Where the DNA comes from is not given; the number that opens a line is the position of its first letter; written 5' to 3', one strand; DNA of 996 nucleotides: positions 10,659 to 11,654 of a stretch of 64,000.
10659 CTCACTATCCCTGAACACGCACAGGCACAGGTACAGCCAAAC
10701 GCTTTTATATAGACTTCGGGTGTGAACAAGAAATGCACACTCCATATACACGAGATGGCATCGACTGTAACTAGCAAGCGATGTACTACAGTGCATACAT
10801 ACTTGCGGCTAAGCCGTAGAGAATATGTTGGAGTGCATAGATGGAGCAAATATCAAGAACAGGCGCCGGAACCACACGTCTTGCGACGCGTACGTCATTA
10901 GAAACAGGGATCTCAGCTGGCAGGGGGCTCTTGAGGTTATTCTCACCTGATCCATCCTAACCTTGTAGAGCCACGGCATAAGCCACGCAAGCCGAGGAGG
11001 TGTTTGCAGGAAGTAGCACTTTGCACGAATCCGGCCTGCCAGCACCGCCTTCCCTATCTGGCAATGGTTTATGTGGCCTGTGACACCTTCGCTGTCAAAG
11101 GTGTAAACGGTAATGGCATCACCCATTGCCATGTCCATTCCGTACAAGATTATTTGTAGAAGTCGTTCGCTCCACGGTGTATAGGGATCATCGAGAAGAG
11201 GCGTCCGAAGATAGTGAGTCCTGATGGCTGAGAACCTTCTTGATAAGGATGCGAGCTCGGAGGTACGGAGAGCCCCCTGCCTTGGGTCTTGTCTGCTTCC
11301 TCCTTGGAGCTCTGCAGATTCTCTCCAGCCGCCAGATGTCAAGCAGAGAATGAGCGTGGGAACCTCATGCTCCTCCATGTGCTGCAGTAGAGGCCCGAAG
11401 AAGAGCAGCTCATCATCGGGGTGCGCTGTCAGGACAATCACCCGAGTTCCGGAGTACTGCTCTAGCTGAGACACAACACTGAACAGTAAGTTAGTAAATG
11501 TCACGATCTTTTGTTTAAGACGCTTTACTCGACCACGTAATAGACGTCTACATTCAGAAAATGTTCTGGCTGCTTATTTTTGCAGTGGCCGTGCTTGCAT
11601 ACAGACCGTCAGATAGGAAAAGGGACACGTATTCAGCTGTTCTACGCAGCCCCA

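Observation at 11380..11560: PIG-L gene has conserved catalytic motif upstream of any usable ATG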

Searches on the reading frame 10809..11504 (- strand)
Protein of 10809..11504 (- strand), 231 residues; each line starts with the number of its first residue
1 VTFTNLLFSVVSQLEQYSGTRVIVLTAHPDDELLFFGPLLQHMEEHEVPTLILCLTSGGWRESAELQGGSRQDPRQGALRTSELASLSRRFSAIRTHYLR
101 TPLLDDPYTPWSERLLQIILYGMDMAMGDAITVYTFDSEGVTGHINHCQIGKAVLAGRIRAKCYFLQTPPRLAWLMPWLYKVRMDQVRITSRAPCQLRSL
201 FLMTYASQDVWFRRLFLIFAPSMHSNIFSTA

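Call 3: search_protein_families(library=pfam, proteins=[window:10809-11504:-], max_evalue=0.01)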
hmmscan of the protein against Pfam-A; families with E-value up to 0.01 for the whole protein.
window:10809-11504:- (231 aa): 1 family
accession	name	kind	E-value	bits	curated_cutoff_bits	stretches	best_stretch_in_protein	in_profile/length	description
PF02585.22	PIG-L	-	1.2e-15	58.6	28.2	1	24-155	2-126/129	GlcNAc-PI de-N-acetylase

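Call 4: find_homologous_proteins(query=window:10812-11504:-)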
Query window:10812-11504:- (231 aa): 11 proteins with E <= 0.001 among 275 candidates.
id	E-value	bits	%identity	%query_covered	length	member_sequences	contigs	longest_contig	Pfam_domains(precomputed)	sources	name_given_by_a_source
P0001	1.4e-153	527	100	100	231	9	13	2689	PF02585.23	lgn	-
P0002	9.0e-107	374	71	99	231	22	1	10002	PF02585.23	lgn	-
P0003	6.5e-106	371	68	100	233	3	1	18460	PF02585.23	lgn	-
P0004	2.4e-54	203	61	63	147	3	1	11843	-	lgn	-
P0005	3.3e-41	160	40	95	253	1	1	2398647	PF02585.23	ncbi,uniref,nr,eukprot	ncbi:N-acetylglucosaminylphosphatidylinositol deacetylase [Giardia muris]|uniref:N-acetylglucosaminy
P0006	4.5e-13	67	28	89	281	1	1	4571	PF02585.23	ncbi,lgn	-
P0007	3.3e-12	65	30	90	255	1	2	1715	PF02585.23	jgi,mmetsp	mmetsp:Transcript_3735/g.23495 ORF Transcript_3735/g.23495 Transcript_3735/m.23495 type:complete len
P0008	3.6e-11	61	32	58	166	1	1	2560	PF02585.23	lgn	-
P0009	6.3e-11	60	29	89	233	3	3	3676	PF02585.23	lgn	-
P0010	5.7e-10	57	37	58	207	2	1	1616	PF02585.23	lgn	-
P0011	6.0e-10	57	37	61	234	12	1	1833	PF02585.23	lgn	-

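Call 6: list_cluster_members(proteins=[P0001, P0002, P0003, P0004])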
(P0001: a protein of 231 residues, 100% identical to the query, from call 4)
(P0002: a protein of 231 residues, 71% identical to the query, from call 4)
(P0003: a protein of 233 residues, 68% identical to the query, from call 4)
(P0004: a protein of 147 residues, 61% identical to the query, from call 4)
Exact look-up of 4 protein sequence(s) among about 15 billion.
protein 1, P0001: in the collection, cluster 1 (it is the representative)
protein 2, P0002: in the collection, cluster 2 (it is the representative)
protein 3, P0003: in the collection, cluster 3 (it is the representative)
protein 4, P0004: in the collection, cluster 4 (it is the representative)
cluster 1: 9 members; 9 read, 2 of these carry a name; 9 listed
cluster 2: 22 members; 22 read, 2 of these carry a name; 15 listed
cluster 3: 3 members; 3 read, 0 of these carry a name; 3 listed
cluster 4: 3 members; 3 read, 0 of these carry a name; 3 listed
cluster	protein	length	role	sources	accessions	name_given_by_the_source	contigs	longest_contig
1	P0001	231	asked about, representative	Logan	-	-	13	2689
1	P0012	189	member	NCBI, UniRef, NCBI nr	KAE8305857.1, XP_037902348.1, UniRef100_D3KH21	N-acetylglucosaminylphosphatidylinositol deacetylase [Giardia duodenalis] | N-acetylglucosaminylphosphatidylinositol deacetylase n=1 Tax=Giardia intestinalis (strain ... | N-acetylglucosaminylphosphatidylinositol deacetylase [Giardia intestinalis]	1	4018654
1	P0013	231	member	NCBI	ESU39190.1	Hypothetical protein DHA2_150098, partial [Giardia duodenalis]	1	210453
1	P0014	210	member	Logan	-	-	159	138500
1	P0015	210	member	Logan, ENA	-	-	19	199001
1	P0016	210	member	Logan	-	-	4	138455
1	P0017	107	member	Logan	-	-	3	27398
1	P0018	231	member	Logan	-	-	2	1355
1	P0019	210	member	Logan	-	-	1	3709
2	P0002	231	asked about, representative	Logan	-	-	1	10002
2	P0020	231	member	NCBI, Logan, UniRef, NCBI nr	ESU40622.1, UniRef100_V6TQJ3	Hypothetical protein GSB_152337 [Giardia duodenalis] | N-acetylglucosaminylphosphatidylinositol deacetylase n=1 Tax=Giardia intestinalis ... | Hypothetical protein GSB_152337 [Giardia intestinalis]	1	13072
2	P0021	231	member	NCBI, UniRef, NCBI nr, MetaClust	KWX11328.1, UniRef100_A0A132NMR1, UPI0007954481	hypothetical protein QR46_4709 [Giardia duodenalis assemblage B] | N-acetylglucosaminylphosphatidylinositol deacetylase n=1 Tax=Giardia duodenalis ... | hypothetical protein QR46_4709 [Giardia intestinalis assemblage B]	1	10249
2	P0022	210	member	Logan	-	-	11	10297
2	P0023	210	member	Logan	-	-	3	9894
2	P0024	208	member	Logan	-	-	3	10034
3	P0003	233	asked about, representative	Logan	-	-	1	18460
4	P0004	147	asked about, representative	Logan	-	-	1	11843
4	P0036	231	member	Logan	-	-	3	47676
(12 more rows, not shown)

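Call 8: find_encoding_contigs(protein=P0001, flank=3000, max_places=10)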
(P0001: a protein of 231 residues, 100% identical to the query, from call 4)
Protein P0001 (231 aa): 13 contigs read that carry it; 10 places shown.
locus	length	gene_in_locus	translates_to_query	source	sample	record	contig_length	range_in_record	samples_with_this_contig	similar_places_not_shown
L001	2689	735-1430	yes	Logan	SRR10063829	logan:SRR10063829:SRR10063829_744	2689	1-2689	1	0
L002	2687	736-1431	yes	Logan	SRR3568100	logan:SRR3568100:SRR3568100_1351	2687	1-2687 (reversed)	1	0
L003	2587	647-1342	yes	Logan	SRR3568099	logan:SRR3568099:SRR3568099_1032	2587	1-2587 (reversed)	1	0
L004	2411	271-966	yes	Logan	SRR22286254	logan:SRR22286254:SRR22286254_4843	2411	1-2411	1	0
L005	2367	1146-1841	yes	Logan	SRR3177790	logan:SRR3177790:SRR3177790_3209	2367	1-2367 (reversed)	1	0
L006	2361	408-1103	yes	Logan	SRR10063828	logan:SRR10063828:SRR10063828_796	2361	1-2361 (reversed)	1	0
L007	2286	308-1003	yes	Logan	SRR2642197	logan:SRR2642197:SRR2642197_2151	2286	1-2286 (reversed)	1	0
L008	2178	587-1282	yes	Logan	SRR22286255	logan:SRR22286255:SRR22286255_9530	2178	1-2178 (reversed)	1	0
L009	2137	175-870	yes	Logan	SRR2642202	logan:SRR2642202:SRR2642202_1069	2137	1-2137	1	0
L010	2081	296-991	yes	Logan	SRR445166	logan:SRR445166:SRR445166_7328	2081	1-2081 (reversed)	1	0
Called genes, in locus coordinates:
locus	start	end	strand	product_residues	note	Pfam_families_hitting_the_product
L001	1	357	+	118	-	?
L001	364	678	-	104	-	-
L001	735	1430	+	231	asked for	PF02585:PIG-L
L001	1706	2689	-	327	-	?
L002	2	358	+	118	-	?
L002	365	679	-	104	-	-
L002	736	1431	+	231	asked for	PF02585:PIG-L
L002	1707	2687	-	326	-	?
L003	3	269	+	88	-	?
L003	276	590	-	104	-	-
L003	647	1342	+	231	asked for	PF02585:PIG-L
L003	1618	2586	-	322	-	?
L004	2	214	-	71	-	?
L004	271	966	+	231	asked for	PF02585:PIG-L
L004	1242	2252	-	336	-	-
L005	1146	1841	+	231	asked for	PF02585:PIG-L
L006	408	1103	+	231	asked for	PF02585:PIG-L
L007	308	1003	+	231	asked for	PF02585:PIG-L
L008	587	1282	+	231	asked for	PF02585:PIG-L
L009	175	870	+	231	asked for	PF02585:PIG-L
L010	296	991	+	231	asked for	PF02585:PIG-L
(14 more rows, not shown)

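Call 9: find_encoding_contigs(protein=P0020, flank=3000, max_places=3)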
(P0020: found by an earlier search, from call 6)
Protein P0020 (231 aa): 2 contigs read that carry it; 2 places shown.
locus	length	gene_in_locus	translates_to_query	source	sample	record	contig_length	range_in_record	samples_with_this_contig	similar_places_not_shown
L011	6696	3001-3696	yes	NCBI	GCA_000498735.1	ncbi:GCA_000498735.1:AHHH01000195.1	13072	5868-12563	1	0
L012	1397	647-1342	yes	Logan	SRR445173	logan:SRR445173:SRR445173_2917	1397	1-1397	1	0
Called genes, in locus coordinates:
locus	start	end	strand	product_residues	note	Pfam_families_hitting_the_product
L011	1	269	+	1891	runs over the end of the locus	-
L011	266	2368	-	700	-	PF00023:Ank (faint), PF13606:Ank_3 (faint), PF13637:Ank_4 (faint), PF13857:Ank_5 (faint), PF12796:Ank_2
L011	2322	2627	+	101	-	-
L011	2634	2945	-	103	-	-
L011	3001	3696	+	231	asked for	PF02585:PIG-L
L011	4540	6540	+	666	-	PF03302:VSP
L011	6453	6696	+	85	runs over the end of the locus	-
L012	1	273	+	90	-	?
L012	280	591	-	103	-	-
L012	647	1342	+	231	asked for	PF02585:PIG-L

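Call 10: find_encoding_contigs(protein=P0003, flank=3000, max_places=3)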
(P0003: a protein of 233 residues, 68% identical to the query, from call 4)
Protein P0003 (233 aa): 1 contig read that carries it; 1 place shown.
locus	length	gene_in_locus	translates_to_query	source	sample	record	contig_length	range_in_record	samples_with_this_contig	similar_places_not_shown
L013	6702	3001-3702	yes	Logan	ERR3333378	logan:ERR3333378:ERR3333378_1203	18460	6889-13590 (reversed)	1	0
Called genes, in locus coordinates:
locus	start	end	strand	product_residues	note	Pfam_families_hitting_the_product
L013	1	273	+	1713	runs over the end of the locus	?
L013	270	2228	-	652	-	PF00023:Ank (faint), PF12796:Ank_2 (weak), PF13606:Ank_3 (faint), PF13637:Ank_4 (faint), PF12796:Ank_2, PF13857:Ank_5 (weak)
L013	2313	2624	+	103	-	-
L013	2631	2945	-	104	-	-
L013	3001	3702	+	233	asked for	PF02585:PIG-L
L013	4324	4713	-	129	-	PF05154:TM2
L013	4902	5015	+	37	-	-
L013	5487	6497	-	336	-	-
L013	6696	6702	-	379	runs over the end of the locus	PF01702:TGT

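Call 11: find_encoding_contigs(protein=P0036, flank=3000, max_places=3)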
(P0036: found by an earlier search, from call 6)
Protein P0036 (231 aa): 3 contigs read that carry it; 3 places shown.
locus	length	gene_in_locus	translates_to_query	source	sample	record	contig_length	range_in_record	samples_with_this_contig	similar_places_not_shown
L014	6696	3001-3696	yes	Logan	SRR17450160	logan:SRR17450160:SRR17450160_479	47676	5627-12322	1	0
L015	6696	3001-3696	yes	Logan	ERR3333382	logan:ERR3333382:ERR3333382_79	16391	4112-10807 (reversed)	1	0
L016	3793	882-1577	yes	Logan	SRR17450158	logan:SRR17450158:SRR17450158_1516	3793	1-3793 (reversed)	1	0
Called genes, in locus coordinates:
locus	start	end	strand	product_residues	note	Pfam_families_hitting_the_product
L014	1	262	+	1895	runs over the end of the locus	-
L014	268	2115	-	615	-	PF13637:Ank_4 (faint), PF00023:Ank (faint), PF13606:Ank_3 (faint), PF12796:Ank_2, PF13857:Ank_5 (weak)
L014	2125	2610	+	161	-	-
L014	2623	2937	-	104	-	-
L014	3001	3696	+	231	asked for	PF02585:PIG-L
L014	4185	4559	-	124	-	PF05154:TM2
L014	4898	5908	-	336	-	-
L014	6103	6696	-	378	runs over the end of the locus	PF01702:TGT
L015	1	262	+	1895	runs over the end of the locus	-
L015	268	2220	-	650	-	PF00023:Ank (faint), PF13606:Ank_3 (faint), PF13637:Ank_4 (faint), PF12796:Ank_2, PF13857:Ank_5 (weak)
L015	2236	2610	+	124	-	-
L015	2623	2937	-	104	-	-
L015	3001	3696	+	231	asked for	PF02585:PIG-L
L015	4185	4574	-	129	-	PF05154:TM2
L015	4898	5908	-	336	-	-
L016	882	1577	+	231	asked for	PF02585:PIG-L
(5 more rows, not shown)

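Call 12: find_encoding_contigs(protein=P0005, flank=3000, max_places=2)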
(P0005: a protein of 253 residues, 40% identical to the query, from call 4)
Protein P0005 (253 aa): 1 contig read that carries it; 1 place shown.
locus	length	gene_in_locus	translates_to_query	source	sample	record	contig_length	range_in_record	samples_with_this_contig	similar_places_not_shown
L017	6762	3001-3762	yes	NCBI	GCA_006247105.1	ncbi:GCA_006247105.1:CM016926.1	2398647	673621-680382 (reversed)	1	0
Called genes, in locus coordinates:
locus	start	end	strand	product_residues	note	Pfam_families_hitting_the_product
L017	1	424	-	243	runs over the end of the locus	PF00023:Ank (faint), PF12796:Ank_2, PF13920:zf-C3HC4_3 (weak)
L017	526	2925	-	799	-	-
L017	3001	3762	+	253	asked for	PF02585:PIG-L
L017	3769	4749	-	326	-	-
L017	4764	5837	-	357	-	PF01702:TGT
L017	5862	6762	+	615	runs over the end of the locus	PF00023:Ank (faint), PF12796:Ank_2, PF13606:Ank_3 (faint), PF13637:Ank_4 (weak), PF13857:Ank_5 (faint), PF24521:Ank_KRIT1 (faint), PF12796:Ank_2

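Call 16: find_encoding_contigs(protein=P0017, flank=3000, max_places=3)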
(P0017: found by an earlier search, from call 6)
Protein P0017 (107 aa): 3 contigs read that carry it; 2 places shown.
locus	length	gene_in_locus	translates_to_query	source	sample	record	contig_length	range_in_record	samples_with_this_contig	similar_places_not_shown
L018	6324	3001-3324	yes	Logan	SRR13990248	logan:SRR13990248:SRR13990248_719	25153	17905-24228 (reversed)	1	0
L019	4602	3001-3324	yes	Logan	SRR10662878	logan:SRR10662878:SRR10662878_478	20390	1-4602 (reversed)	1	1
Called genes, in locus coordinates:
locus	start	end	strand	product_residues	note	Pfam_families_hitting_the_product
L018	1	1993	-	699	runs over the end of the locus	PF00023:Ank (faint), PF13606:Ank_3 (faint), PF13637:Ank_4 (faint), PF13857:Ank_5 (faint), PF12796:Ank_2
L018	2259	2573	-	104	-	-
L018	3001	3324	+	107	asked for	-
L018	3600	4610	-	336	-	-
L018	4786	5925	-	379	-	PF01702:TGT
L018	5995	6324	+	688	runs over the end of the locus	PF12796:Ank_2, PF13606:Ank_3 (faint), PF24521:Ank_KRIT1 (faint), PF00023:Ank (weak), PF13637:Ank_4, PF13857:Ank_5 (faint), PF12796:Ank_2, PF13637:Ank_4 (weak)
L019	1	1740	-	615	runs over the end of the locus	PF13637:Ank_4 (faint), PF00023:Ank (faint), PF13606:Ank_3 (faint), PF13857:Ank_5 (faint), PF12796:Ank_2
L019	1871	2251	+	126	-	-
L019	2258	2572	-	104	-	-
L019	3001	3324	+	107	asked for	-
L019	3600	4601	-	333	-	?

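Call 17: find_encoding_contigs(protein=P0015, flank=3000, max_places=6)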
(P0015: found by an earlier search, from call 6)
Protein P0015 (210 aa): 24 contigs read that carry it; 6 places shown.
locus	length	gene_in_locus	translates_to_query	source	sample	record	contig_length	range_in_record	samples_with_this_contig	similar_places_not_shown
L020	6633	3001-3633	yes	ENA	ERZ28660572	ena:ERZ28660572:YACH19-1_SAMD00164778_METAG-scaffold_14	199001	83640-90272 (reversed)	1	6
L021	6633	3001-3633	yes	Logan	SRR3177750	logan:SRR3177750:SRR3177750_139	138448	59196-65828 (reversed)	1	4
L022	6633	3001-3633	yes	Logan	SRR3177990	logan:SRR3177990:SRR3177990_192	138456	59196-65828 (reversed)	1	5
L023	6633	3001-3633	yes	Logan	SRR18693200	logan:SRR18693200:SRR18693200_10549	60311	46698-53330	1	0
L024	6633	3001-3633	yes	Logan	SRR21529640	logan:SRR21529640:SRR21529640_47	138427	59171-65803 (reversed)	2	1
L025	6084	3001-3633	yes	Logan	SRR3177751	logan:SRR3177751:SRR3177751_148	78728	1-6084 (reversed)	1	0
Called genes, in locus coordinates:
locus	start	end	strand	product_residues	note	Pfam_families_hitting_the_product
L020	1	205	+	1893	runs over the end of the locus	-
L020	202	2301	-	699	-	PF00023:Ank (faint), PF13606:Ank_3 (faint), PF13637:Ank_4 (faint), PF13857:Ank_5 (faint), PF12796:Ank_2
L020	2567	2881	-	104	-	-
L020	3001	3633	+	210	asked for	PF02585:PIG-L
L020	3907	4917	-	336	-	-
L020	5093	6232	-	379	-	PF01702:TGT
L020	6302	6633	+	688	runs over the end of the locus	PF12796:Ank_2, PF13606:Ank_3 (faint), PF24521:Ank_KRIT1 (faint), PF00023:Ank (weak), PF13637:Ank_4, PF13857:Ank_5 (faint), PF12796:Ank_2, PF13637:Ank_4 (weak)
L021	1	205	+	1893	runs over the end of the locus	-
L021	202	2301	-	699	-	PF00023:Ank (faint), PF13606:Ank_3 (faint), PF13637:Ank_4 (faint), PF13857:Ank_5 (faint), PF12796:Ank_2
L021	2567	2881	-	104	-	-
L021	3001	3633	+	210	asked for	PF02585:PIG-L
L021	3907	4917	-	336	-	-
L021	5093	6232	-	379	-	PF01702:TGT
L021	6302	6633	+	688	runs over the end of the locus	PF12796:Ank_2, PF13606:Ank_3 (faint), PF24521:Ank_KRIT1 (faint), PF00023:Ank (weak), PF13637:Ank_4, PF13857:Ank_5 (faint), PF12796:Ank_2, PF13637:Ank_4 (weak)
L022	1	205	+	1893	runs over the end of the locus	-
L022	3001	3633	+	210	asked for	PF02585:PIG-L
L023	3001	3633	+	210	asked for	PF02585:PIG-L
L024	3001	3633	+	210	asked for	PF02585:PIG-L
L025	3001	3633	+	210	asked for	PF02585:PIG-L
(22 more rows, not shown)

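Call 46: search_solved_structures(query=window:10812-11504:-, max_evalue=0.01, show_alignments=2)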
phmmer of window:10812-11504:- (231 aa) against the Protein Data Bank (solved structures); distinct sequences matched with E-value up to 0.01: 0.

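Call 51: search_solved_structures(query=A2, max_evalue=0.1, show_alignments=2)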
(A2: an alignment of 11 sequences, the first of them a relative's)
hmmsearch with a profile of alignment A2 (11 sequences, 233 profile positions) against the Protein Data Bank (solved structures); distinct sequences matched with E-value up to 0.1: 7.
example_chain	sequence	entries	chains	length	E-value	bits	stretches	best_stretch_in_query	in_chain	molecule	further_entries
8bgn_A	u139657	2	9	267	1.4e-06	31.2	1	23-106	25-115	Diacetylchitobiose deacetylase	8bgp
8bgo_A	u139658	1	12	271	1.5e-06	31.2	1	23-106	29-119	Diacetylchitobiose deacetylase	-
3we7_A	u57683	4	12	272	1.9e-06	30.8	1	23-102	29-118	Putative uncharacterized protein PH0499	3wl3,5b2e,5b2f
3wl4_A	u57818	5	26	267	2.1e-05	27.4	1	26-102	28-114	Uncharacterized protein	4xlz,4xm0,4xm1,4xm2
1q7t_A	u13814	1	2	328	4e-05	26.5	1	26-91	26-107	hypothetical protein Rv1170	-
4ewl_A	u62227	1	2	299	7.3e-05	25.6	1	31-91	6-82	1D-myo-inositol 2-acetamido-2-deoxy-alpha-D-glucopyranoside deacetylase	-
1q74_A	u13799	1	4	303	7.6e-05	25.6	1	31-91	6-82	1D-myo-inositol 2-acetamido-2-deoxy-alpha-D-glucopyranoside Deacetylase (MshB)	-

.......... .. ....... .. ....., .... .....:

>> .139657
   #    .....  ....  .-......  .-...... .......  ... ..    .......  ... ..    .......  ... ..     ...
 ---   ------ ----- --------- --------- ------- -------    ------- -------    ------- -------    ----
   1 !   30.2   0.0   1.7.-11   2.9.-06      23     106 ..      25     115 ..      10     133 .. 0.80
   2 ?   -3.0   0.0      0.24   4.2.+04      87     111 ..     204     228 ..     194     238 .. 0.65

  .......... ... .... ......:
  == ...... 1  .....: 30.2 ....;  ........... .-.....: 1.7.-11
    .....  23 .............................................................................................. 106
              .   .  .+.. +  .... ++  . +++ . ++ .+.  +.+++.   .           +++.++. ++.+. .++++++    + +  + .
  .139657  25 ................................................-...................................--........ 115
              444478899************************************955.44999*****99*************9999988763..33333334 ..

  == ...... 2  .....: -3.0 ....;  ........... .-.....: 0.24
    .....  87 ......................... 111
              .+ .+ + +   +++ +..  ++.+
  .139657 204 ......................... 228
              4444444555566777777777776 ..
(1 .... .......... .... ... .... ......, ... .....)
